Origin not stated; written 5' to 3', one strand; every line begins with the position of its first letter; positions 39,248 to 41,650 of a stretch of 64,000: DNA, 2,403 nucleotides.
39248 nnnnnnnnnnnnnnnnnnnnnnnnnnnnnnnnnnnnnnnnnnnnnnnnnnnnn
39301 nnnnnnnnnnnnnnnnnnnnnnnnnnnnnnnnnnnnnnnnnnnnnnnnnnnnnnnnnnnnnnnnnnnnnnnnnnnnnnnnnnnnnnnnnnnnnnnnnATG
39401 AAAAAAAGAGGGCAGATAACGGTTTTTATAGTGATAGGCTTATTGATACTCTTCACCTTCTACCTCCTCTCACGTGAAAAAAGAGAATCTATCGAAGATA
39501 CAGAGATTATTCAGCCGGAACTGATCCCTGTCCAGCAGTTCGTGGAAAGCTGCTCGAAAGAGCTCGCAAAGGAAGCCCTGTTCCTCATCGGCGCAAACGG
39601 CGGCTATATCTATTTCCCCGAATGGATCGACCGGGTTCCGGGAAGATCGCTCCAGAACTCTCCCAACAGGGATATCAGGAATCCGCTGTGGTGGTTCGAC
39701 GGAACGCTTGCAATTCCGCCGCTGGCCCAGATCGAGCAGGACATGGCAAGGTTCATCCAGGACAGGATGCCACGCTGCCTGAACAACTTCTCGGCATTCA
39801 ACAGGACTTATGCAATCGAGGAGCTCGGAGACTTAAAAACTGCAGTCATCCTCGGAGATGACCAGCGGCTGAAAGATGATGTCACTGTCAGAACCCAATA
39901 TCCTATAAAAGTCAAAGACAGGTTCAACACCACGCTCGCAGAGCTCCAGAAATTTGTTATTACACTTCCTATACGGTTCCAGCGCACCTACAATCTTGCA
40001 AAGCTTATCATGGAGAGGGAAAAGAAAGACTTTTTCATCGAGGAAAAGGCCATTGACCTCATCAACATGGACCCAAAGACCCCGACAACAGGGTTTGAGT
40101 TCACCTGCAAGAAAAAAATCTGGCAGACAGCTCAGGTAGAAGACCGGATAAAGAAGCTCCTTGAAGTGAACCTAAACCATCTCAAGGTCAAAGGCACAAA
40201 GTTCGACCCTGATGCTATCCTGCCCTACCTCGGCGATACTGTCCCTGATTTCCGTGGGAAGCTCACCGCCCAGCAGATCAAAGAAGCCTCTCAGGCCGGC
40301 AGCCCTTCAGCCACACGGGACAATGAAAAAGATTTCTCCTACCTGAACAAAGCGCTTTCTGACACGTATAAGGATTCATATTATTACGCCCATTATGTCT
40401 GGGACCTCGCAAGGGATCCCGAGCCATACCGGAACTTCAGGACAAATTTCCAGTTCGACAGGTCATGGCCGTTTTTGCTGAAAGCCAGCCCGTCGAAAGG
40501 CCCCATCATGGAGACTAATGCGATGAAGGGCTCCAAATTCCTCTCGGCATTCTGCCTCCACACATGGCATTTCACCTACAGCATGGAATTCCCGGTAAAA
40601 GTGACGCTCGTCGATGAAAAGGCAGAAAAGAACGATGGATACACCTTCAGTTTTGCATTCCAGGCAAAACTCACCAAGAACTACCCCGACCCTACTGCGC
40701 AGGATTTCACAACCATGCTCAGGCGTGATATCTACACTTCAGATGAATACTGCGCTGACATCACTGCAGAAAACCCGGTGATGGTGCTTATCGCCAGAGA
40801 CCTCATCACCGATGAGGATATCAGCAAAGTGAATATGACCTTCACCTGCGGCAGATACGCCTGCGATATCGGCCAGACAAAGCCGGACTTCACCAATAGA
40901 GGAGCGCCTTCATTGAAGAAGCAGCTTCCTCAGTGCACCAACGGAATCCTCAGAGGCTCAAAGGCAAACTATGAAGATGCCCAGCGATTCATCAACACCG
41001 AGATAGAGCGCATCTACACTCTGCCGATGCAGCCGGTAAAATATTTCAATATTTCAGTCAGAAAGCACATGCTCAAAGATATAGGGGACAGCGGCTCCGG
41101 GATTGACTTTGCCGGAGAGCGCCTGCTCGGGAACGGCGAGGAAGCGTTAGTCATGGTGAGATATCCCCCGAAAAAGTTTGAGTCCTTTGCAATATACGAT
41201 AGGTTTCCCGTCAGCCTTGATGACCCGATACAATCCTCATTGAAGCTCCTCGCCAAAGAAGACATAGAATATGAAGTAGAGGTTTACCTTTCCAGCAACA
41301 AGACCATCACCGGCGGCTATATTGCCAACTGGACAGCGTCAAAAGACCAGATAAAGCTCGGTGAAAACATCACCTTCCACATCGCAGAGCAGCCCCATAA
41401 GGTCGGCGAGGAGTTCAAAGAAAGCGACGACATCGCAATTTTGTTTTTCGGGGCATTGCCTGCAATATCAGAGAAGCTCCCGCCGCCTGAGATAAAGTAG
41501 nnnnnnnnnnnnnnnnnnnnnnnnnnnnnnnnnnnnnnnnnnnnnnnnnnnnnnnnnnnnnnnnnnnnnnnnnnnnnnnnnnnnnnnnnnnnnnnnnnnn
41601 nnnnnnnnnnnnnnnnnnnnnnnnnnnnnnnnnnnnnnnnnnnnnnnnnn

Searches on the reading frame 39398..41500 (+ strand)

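Call 8: search_protein_families(library=pfam, proteins=[window:39398-41500:+], max_evalue=1)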
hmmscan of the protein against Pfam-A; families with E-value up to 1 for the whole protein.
window:39398-41500:+ (700 aa): 1 family
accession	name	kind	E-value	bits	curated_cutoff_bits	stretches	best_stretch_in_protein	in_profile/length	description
PF23833.1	DUF7203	-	0.078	13.6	27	1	196-243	35-82/109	Family of unknown function (DUF7203)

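Call 9: search_protein_families(library=ncbifam, proteins=[window:39398-41500:+], max_evalue=1)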
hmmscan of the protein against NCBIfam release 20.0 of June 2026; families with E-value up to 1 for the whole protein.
window:39398-41500:+ (700 aa): 0 families
